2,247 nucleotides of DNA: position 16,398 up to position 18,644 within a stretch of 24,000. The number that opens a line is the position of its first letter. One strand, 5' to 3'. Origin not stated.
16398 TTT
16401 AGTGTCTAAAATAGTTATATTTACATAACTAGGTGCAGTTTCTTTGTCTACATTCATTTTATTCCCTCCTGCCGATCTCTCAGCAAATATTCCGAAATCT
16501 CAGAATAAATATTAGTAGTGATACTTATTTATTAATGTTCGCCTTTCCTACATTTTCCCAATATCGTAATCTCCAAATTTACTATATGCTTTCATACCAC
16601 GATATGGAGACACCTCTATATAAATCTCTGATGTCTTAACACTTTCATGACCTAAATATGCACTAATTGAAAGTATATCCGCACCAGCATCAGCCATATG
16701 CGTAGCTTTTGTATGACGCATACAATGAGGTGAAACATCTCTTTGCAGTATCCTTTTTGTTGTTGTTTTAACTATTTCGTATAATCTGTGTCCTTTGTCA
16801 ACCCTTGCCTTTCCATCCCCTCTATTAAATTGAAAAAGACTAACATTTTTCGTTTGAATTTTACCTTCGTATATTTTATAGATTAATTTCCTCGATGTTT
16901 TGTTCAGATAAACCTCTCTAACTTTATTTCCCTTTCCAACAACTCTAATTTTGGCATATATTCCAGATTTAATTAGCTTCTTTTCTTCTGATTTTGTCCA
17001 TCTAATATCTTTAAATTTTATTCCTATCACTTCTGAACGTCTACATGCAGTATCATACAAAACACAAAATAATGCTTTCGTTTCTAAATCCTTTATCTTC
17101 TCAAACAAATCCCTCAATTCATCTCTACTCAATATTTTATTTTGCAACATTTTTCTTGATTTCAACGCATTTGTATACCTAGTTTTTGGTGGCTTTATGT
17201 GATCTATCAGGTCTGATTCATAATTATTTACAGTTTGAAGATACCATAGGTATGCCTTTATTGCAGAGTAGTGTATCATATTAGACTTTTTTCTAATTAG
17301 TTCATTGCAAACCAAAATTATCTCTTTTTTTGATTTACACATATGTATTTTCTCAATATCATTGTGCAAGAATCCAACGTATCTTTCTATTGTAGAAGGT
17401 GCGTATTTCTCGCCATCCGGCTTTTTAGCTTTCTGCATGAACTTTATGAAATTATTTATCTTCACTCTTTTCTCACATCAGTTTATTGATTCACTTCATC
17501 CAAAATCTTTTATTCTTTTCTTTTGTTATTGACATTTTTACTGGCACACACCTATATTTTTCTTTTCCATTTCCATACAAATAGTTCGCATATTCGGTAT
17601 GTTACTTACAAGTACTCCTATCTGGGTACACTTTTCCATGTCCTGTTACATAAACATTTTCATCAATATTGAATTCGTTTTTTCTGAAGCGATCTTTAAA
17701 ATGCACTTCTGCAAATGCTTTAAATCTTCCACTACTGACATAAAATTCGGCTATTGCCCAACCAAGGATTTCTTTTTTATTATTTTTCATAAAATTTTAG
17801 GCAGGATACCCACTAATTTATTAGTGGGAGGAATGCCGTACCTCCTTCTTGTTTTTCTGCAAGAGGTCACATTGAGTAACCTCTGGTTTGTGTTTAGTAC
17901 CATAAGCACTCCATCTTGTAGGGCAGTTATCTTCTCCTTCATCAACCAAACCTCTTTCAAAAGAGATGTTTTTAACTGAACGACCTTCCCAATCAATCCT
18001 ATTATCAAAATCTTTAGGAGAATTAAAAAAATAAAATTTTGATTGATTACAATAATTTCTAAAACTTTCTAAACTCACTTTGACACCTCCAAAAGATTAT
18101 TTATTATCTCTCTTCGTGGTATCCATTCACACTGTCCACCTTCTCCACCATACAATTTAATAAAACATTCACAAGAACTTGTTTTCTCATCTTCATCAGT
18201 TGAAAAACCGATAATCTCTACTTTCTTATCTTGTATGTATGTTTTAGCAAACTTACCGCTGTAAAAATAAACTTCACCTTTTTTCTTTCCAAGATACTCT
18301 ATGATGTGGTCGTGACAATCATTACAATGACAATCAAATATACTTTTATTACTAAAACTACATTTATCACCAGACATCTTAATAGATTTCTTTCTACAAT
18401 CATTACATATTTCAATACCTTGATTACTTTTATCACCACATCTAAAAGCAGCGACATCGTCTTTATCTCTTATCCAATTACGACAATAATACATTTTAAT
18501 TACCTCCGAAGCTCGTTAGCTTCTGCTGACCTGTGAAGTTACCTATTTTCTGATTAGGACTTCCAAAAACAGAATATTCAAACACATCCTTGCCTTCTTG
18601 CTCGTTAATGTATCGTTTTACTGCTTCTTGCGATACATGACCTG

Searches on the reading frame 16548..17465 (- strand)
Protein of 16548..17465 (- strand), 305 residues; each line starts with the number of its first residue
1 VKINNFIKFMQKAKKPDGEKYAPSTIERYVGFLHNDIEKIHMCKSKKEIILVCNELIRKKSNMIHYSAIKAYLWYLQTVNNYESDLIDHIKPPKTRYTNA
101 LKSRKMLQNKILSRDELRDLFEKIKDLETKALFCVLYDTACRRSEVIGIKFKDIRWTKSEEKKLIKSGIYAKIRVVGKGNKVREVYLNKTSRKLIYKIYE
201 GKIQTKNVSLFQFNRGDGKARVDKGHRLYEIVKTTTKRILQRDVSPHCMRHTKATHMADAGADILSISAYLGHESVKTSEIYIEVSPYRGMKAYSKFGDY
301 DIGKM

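Call 13: search_protein_families(library=phrogs, proteins=[window:16548-17465:-], max_evalue=0.01)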
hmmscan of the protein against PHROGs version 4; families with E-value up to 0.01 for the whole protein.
window:16548-17465:- (305 aa): 6 families
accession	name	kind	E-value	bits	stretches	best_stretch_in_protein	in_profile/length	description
phrog_1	-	integration and excision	5.2e-32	112.9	1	14-300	178-450/611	integrase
phrog_216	-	integration and excision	5e-31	108.9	1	96-298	35-237/301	integrase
phrog_7269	-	integration and excision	1.9e-06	28.7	1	227-289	12-73/89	integrase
phrog_7685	-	integration and excision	4e-06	27.5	1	181-289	127-227/240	integrase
phrog_23271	-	unknown function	0.00012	22.9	1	244-285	9-50/67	-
phrog_34557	-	integration and excision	0.0062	17.3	0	142-285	13-166/183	integrase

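Call 14: search_protein_families(library=pfam, proteins=[window:16548-17465:-], max_evalue=0.01)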
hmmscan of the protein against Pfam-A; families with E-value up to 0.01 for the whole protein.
window:16548-17465:- (305 aa): 1 family
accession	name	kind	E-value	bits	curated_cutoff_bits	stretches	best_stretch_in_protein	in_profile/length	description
PF00589.27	Phage_integrase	-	3e-22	79.7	27.1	1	112-286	3-169/172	Phage integrase family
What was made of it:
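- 16548..17465 (-): Context: tyrosine recombinase/integrase of the element. PF00589 E 3e-22 (call 14). phrog_1 integrase E 5e-32 (call 13).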

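Call 64: search_protein_families(library=ncbifam, proteins=[window:16548-17465:-], max_evalue=0.01)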
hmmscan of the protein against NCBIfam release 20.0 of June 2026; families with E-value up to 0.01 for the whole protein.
window:16548-17465:- (305 aa): 12 families
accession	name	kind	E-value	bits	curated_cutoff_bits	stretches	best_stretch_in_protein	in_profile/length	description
TIGR02224.1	recomb_XerC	equivalog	8.4e-32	110.7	335.15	1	52-296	56-288/295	tyrosine recombinase XerC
TIGR02225.1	recomb_XerD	equivalog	2.4e-27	96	329.6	1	25-289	24-278/290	site-specific tyrosine recombinase XerD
NF040815.2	recomb_XerA_Arch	equivalog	3.4e-26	92.4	220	1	20-286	11-255/263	site-specific tyrosine recombinase/integron integrase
NF001399.0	PRK00283.1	subfamily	4.3e-26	91.8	279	1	56-289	67-287/300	tyrosine recombinase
NF002331.0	PRK01287.1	subfamily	1.4e-18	67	371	1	102-286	132-313/365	site-specific tyrosine recombinase XerC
TIGR02249.1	integrase_gron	subfamily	1.2e-15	57.7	265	2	234-290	249-305/315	integron integrase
NF003462.0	PRK05084.1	equivalog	4.4e-12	45.4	267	1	120-293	189-352/360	tyrosine recombinase XerS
NF011946.0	PRK15417.1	equivalog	8.5e-07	28.4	435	1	240-295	270-325/337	integron integrase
NF007370.0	PRK09870.1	subfamily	8.7e-05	22.2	221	1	173-282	68-176/200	tyrosine-type DNA invertase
NF041502.1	integrase_1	equivalog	0.00011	21.1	350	1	243-287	318-362/484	site-specific integrase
NF007371.0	PRK09871.1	subfamily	0.0015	18.1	222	1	229-282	117-171/198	tyrosine-type DNA invertase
NF040693.1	recomb_GmtY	equivalog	0.0029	16.9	340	0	245-286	392-433/441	gamma-mobile-trio recombinase GmtY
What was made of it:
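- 16548..17465 (-): XerC, XerD and XerA models E 1e-26 to 1e-32, all below their equivalog cut-offs (call 64).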

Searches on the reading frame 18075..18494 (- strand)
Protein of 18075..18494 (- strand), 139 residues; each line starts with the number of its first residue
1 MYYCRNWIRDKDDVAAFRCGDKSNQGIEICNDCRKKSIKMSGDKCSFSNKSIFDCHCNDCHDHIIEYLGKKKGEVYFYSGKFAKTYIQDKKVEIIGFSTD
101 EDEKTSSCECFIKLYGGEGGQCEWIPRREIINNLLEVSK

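Call 14: search_protein_families(library=pfam, proteins=[window:18075-18494:-], max_evalue=0.01)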
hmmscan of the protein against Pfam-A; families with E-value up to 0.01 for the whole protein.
window:18075-18494:- (139 aa): 1 family
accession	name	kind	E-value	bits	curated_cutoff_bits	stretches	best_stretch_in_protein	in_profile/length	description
PF00537.24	Toxin_3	-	0.0085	16.7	21.5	0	18-63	14-54/55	Scorpion toxin-like domain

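Call 64: search_protein_families(library=ncbifam, proteins=[window:18075-18494:-], max_evalue=0.01)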
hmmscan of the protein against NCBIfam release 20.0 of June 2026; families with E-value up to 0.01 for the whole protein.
window:18075-18494:- (139 aa): 2 families
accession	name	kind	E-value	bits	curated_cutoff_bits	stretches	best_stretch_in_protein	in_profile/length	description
NF011481.0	PRK14890.1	equivalog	0.0008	19.4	61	1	4-48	15-59/61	putative Zn-ribbon RNA-binding protein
NF041909.1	HVO_2753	equivalog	0.004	17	80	1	13-48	23-57/59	HVO_2753 family zinc finger protein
